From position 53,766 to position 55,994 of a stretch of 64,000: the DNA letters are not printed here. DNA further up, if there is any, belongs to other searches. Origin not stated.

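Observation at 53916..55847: Di-domain radical SAM protein (two complete Cx3Cx2C + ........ cores in one polypeptide) beside the tRNA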

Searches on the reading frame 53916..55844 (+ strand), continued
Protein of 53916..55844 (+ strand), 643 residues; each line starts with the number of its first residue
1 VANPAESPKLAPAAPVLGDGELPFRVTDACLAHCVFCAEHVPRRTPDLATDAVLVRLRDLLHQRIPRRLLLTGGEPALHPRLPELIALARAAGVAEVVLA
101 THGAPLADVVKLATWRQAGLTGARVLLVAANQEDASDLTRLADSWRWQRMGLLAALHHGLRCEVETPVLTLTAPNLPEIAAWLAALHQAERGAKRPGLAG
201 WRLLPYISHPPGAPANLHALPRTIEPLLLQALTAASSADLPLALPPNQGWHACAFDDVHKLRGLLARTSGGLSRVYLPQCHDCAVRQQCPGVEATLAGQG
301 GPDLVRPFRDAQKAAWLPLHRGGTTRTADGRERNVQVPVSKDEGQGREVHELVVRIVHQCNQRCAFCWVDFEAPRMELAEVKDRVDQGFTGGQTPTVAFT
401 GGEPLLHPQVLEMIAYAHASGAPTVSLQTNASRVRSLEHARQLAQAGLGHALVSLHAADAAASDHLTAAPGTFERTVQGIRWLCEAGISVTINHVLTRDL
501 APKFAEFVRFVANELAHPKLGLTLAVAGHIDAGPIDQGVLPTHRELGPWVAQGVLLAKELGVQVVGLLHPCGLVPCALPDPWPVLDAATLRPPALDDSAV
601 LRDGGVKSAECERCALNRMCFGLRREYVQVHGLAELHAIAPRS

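Call 67: find_encoding_contigs(protein=P0025, flank=10000, max_places=1)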
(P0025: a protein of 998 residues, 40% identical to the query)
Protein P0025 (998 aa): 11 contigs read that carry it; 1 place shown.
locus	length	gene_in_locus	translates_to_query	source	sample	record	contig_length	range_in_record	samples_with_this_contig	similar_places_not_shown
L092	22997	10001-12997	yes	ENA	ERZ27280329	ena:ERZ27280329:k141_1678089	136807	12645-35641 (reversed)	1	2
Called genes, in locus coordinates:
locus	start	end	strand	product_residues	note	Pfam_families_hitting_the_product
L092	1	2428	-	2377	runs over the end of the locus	PF19077:Big_13 (faint), PF13750:Big_3_3 (faint), PF01839:FG-GAP (faint), PF13517:FG-GAP_3 (faint)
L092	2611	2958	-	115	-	PF05402:PqqD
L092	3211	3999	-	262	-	PF00814:TsaD (weak)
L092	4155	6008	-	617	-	PF02163:Peptidase_M50, PF00595:PDZ (faint), PF13180:PDZ_2 (weak), PF14685:PDZ_Tricorn (faint), PF17820:PDZ_6, PF21558:Pept_S41_N_bact (faint), PF17820:PDZ_6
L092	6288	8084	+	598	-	PF13418:Beta-prop_TYW4 (faint)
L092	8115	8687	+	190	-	-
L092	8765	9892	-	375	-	-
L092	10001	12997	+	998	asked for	PF04055:Radical_SAM, PF13353:Fer4_12 (faint), PF04055:Radical_SAM, PF01408:GFO_IDH_MocA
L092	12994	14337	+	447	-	PF07670:Gate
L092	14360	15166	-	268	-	PF05050:Methyltransf_21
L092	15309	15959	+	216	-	PF00265:TK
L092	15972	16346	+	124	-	-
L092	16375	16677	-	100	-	PF03466:LysR_substrate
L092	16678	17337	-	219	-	PF00126:HTH_1, PF25213:HVO_A0261_N (weak), PF03466:LysR_substrate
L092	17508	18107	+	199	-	PF00881:Nitroreductase, PF14512:TM1586_NiRdase (faint)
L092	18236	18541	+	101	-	PF00581:Rhodanese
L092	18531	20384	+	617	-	PF13428:TPR_14 (faint)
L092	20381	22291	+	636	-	-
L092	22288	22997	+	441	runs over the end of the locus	PF00083:Sugar_tr, PF07690:MFS_1, PF03137:OATP (weak)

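Call 73: search_solved_structures(query=A2, max_evalue=1e-19, show_alignments=4)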
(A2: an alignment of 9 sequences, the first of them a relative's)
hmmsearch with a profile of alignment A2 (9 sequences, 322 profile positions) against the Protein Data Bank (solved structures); distinct sequences matched with E-value up to 1e-19: 4.
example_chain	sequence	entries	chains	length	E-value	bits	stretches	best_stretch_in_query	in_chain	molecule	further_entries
3c1a_A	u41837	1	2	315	8.8e-22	81.2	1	2-299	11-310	Putative oxidoreductase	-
4h3v_A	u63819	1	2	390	1.5e-21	80.4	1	4-151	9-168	Oxidoreductase domain protein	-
4hkt_A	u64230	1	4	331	4e-21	79.1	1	1-309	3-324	Inositol 2-dehydrogenase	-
7bvj_A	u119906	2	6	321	3.3e-20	76.1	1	2-307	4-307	Oxidoreductase, NAD-binding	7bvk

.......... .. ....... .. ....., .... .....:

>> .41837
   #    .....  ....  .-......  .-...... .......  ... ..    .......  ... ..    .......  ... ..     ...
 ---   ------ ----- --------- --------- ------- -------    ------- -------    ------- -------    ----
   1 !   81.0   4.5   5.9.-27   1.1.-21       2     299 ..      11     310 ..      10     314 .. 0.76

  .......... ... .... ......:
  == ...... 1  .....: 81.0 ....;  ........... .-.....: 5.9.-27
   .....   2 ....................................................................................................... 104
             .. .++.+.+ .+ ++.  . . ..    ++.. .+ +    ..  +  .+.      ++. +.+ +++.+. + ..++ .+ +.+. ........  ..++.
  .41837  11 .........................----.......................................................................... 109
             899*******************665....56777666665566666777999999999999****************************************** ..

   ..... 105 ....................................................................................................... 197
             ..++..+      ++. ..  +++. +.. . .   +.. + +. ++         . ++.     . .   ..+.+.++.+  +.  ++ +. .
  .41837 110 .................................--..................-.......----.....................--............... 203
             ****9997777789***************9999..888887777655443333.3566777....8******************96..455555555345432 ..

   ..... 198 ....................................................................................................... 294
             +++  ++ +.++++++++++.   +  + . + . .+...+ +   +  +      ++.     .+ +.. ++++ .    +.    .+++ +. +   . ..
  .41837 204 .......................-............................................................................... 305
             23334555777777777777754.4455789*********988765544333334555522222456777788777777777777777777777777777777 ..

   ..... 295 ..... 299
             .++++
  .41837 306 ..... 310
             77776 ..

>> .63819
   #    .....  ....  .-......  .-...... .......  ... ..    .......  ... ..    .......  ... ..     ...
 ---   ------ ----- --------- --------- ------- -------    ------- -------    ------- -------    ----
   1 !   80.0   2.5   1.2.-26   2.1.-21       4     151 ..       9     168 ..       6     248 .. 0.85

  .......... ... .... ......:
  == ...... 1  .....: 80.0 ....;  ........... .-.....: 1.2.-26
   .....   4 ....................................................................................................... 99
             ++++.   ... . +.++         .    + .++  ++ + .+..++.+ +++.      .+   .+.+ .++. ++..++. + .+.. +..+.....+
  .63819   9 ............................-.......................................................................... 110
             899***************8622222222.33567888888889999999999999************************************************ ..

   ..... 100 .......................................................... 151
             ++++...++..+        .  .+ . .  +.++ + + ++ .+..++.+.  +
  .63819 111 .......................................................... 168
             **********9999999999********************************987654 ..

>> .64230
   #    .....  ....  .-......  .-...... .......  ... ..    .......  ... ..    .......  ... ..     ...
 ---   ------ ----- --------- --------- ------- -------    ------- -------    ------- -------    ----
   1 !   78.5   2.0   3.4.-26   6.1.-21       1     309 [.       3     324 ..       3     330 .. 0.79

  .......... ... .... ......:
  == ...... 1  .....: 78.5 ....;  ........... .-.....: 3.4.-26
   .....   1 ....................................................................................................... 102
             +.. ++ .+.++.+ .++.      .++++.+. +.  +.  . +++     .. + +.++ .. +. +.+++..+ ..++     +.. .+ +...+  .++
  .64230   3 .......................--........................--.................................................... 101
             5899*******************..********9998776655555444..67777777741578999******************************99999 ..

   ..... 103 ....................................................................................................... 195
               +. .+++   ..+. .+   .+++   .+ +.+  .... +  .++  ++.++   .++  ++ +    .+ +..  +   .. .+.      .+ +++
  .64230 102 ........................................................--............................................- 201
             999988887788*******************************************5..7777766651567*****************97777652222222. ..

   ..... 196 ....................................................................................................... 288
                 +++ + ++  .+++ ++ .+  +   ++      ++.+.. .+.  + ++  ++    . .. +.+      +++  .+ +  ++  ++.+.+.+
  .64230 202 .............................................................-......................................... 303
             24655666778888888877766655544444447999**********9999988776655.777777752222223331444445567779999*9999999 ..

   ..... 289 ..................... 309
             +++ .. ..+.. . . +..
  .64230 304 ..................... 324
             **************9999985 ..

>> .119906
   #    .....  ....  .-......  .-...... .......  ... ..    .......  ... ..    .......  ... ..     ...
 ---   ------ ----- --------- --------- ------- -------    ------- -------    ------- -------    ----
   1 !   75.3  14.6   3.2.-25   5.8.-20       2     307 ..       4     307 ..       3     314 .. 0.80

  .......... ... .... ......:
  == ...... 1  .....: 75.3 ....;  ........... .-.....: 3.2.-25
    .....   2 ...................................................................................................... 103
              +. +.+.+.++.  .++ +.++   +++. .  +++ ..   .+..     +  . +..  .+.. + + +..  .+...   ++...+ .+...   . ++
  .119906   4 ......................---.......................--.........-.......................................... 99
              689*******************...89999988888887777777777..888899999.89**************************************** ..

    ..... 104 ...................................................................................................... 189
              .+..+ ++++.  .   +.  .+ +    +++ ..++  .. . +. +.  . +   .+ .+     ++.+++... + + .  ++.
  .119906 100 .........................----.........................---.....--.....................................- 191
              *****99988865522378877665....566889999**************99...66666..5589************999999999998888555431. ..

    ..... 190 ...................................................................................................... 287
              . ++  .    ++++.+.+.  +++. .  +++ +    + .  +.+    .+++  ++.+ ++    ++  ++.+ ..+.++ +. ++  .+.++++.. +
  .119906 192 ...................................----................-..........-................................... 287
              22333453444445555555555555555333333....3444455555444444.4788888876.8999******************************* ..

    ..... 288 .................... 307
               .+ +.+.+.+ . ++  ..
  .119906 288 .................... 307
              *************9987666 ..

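Call 74: search_protein_families(library=pfam, proteins=[L072:1-2931:+, L072:1746-4202:+, L038:9837-12698:-, L084:4220-5029:-, L075:5806-7992:+, L092:12994-14334:+, L001:6398-9949:+], max_evalue=0.001)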
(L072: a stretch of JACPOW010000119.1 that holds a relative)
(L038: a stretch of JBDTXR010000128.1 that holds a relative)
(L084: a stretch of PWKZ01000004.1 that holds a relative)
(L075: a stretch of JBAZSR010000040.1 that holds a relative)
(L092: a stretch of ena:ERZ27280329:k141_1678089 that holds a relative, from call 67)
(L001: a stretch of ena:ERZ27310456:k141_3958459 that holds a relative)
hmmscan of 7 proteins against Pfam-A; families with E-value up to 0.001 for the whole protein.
L072:1-2931:+ (977 aa): 6 families
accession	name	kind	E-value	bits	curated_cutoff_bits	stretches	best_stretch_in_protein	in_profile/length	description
PF00142.24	Fer4_NifH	-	9.1e-83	278.3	25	1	199-466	1-266/271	4Fe-4S iron sulfur cluster binding proteins, NifH/frxC family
PF00148.24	Oxidored_nitro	-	2e-29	103.2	28.6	1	620-898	44-311/399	Nitrogenase component 1 type Oxidoreductase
PF01656.29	CbiA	-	2.1e-10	41.1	25.4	1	205-418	6-121/125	CobQ/CobB/MinD/ParA nucleotide binding domain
PF13614.12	AAA_31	-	2.9e-09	37.5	27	1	205-245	9-49/177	AAA domain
PF02374.21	ArsA_ATPase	-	6.8e-07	29.2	24.3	1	198-239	1-42/305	Anion-transporting ATPase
PF10609.15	ParA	-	4.2e-06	26.8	27.1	1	204-235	10-41/246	NUBPL iron-transfer P-loop NTPase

L072:1746-4202:+ (819 aa): 1 family
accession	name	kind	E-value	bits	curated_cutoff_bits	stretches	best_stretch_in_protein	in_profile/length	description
PF00148.24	Oxidored_nitro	-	2.4e-36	125.9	28.6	1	410-810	3-398/399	Nitrogenase component 1 type Oxidoreductase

L038:9837-12698:- (954 aa): 1 family
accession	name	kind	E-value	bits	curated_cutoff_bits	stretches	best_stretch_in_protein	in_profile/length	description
PF04055.27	Radical_SAM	-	6.9e-05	23.5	29.5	1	268-406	10-140/166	Radical SAM superfamily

L084:4220-5029:- (270 aa): 0 families

L075:5806-7992:+ (729 aa): 0 families

L092:12994-14334:+ (447 aa): 1 family
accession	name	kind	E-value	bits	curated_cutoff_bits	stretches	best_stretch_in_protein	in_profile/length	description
PF07670.19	Gate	-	1.2e-19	71.2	29.6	2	43-148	3-96/104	Nucleoside recognition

L001:6398-9949:+ (1184 aa): 3 families
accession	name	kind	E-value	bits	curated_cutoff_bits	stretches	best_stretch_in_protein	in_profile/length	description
PF16861.10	Carbam_trans_C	-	1.1e-56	191.5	27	1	351-514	1-166/170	Carbamoyltransferase C-terminus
PF02543.21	Carbam_trans_N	-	1.5e-27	97.4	24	1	97-299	130-346/346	Carbamoyltransferase N-terminus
PF04467.17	DUF483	-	0.00012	22.6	25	1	915-1013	22-98/122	Protein of unknown function (DUF483)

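Call 81: search_protein_families(library=padloc, proteins=[window:53916-55844:+], max_evalue=0.01)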
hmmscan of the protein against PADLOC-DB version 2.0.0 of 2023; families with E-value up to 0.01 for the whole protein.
window:53916-55844:+ (643 aa): 3 families
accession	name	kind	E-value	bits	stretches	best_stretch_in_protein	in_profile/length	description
PDLC02903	pVip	-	1.8e-22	78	2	355-498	5-147/257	Viperins not associated with kinases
PDLC02904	pVip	-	6.4e-19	66.5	2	355-498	8-151/262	Viperins associated with kinases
PDLC02905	pVip-kinase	-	5.3e-05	20.6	0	355-434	187-272/474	Viperin-kinase fusion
